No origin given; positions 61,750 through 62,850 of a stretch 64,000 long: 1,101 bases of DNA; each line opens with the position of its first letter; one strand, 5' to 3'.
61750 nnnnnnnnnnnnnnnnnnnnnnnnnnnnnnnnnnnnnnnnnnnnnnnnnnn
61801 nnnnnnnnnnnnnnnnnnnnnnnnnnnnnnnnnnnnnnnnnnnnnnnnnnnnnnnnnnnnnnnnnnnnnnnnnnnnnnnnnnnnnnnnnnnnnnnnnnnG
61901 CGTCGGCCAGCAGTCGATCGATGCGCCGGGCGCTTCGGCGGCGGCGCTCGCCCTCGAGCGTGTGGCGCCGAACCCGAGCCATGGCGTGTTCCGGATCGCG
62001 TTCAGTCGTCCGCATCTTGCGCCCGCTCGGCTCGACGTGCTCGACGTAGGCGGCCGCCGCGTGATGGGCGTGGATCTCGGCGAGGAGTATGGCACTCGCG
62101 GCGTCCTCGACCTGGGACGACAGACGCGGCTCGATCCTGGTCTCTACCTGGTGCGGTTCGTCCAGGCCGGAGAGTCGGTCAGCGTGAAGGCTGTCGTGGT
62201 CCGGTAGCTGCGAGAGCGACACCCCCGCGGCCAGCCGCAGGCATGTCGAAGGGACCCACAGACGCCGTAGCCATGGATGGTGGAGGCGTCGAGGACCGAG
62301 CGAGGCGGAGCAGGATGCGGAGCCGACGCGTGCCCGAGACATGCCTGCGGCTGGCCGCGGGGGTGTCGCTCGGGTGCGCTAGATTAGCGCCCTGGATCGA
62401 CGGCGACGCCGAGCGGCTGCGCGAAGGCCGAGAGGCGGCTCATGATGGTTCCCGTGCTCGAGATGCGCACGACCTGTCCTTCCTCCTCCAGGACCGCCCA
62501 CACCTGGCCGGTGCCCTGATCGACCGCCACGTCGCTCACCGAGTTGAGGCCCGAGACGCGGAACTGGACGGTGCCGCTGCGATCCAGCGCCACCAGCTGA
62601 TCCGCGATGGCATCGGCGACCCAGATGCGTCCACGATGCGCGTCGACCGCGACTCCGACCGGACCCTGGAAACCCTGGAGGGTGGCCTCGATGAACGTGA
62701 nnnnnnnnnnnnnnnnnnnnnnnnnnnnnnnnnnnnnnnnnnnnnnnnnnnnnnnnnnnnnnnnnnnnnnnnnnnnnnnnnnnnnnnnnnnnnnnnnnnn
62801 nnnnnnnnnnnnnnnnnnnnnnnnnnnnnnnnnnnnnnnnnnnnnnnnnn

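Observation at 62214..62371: Perfect 34-bp inverted repeat with 90-nt loop between convergent genes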

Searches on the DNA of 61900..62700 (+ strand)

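Call 9: search_rna_families(source=window, start=61900, end=62700, threshold=evalue, max_evalue=10)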
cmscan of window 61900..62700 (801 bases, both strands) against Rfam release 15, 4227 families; matches with E-value up to 10: 5.
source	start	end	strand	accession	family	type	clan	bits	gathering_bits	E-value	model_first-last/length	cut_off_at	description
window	62216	62369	-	RF04104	MIR918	Gene; miRNA;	-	33.9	268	0.00043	1-265/265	no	MIR918 microRNA precursor family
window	62216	62369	+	RF04104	MIR918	Gene; miRNA;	-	29.6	268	0.0036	1-265/265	no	MIR918 microRNA precursor family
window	62482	62524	-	RF02927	Actino-ugpB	Gene; sRNA;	-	17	42.5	2.4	1-61/61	no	Actino-ugpB RNA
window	61954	62045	-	RF02836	Bcj14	Gene; sRNA;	-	14.4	59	5.7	1-171/171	no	Burkholderia RNA 14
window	61921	62007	+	RF01528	CC3513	Gene; sRNA;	-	13.5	40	8.5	1-176/176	no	caulobacter sRNA CC3513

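Call 38: search_dna_similar(query=window:62200-62385:+, collection=plasmids, mode=distant, max_evalue=1, max_rows=20)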
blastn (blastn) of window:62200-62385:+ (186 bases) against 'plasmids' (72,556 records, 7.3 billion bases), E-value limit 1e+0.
Records with a match: 4; places in all: 4; records where one place covers at least 80% of the query: 0.
Best place of each record, by identity: 95-99% 1; 90-95% 1; 60-80% 2.
By first word of the organism name: Nonomuraea 1; Streptomyces 1; Nocardia 1; Rhodococcus 1.
By predicted mobility (MOB-suite, as given by PLSDB): non-mobilizable 4.
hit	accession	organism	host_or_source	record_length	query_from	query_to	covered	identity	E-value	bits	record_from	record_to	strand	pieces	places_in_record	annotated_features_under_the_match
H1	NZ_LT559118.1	Nonomuraea gerenzanensis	-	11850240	78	130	28%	78.2%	5e-1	42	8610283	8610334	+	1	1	none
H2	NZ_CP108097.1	Streptomyces sp. NBC_00239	-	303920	111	162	28%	78.8%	1e-1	43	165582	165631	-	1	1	acyl-CoA dehydrogenase family protein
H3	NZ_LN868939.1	Nocardia farcinica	not known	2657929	146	175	16%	90.0%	5e-1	42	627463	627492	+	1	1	none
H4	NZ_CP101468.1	Rhodococcus gordoniae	water,poultry farm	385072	73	98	14%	96.2%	1e-1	44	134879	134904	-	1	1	CoA transferase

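Call 39: search_dna_similar(query=window:62200-62385:+, collection=phages, mode=distant, max_evalue=1, max_rows=20)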
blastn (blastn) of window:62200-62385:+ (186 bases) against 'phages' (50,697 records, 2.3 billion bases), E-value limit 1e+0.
No match.

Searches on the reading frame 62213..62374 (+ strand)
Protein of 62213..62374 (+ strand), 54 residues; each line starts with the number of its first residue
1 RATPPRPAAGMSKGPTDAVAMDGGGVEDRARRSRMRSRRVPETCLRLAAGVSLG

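Call 40: find_related_loci(query=window:62213-62374:+, collection=viral_contigs, flank=3000)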
Query seq(54 aa) (54 aa) in viral_contigs; peptide patterns used: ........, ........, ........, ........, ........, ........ (x = any residue, [..] = any of these).
395 stretches matched a pattern, but none encodes a relative of the query by tblastn (E <= 1e-3).

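Call 41: find_related_loci(query=window:62213-62374:+, collection=genome_contigs, flank=5000)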
Query seq(54 aa) (54 aa) in genome_contigs; peptide patterns used: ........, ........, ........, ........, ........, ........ (x = any residue, [..] = any of these).
600 stretches matched a pattern, but none encodes a relative of the query by tblastn (E <= 1e-3).

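Call 42: find_related_loci(query=window:62213-62374:+, collection=metagenome_contigs, flank=5000)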
Query seq(54 aa) (54 aa) in metagenome_contigs; peptide patterns used: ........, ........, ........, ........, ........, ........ (x = any residue, [..] = any of these).
600 stretches matched a pattern, but none encodes a relative of the query by tblastn (E <= 1e-3).
